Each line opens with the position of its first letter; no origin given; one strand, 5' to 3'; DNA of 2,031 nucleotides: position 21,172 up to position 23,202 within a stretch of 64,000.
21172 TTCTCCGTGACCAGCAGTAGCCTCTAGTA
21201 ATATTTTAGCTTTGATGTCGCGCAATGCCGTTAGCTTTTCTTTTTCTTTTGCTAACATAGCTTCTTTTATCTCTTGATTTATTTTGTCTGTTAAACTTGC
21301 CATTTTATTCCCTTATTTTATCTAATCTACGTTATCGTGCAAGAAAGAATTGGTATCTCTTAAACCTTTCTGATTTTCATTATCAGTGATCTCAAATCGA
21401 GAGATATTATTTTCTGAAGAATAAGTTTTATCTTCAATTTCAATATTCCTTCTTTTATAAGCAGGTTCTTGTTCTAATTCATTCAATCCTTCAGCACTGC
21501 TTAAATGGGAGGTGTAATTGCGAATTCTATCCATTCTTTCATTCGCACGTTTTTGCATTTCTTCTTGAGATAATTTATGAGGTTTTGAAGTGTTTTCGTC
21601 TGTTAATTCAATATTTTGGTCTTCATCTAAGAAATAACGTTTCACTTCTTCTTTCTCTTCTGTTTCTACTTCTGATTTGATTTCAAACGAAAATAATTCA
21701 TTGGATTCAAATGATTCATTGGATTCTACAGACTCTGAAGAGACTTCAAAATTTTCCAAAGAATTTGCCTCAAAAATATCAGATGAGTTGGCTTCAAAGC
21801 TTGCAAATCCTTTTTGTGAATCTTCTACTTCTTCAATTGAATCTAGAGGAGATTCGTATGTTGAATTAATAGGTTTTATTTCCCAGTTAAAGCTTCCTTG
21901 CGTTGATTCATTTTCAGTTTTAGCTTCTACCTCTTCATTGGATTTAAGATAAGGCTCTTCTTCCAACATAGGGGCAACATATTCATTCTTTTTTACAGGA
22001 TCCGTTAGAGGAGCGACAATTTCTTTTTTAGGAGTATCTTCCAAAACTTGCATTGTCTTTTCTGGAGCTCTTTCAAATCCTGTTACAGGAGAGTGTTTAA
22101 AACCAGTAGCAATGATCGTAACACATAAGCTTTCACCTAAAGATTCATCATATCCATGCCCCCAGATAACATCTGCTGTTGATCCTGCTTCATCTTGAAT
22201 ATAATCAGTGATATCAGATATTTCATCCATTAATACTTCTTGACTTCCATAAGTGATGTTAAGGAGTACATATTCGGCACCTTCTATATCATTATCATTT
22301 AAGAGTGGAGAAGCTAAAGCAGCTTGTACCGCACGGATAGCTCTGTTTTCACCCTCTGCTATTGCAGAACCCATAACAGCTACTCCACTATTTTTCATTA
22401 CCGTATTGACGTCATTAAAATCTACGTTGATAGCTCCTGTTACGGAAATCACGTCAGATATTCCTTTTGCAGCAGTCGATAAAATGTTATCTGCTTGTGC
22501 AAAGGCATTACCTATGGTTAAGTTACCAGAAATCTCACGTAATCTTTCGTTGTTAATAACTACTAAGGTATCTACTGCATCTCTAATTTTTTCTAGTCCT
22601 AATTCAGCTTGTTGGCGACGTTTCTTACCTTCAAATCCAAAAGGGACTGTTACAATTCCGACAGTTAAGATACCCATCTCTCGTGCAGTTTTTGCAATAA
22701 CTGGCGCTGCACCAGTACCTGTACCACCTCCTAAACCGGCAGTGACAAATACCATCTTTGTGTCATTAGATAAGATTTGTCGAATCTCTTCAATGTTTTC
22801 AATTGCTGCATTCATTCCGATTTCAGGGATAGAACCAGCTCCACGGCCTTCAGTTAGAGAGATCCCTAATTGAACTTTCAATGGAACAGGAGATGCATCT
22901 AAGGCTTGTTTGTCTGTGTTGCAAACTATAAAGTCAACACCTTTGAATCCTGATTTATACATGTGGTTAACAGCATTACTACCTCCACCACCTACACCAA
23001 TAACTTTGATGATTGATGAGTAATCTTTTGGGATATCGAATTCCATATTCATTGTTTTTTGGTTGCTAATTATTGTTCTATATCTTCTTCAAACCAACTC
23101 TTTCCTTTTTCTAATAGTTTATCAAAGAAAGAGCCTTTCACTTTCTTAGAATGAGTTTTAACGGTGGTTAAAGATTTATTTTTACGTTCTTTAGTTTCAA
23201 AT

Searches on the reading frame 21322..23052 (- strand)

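Call 15: search_protein_families(library=pfam, proteins=[window:21322-23052:-], max_evalue=0.001)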
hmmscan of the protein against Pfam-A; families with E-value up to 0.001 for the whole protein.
window:21322-23052:- (576 aa): 2 families
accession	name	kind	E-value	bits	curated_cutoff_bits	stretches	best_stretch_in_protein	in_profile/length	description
PF00091.31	Tubulin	-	1.1e-45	156.7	33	1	15-175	2-189/190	Tubulin/FtsZ family, GTPase domain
PF12327.13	FtsZ_C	-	7.4e-22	77.9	27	1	223-319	1-95/95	FtsZ family, C-terminal domain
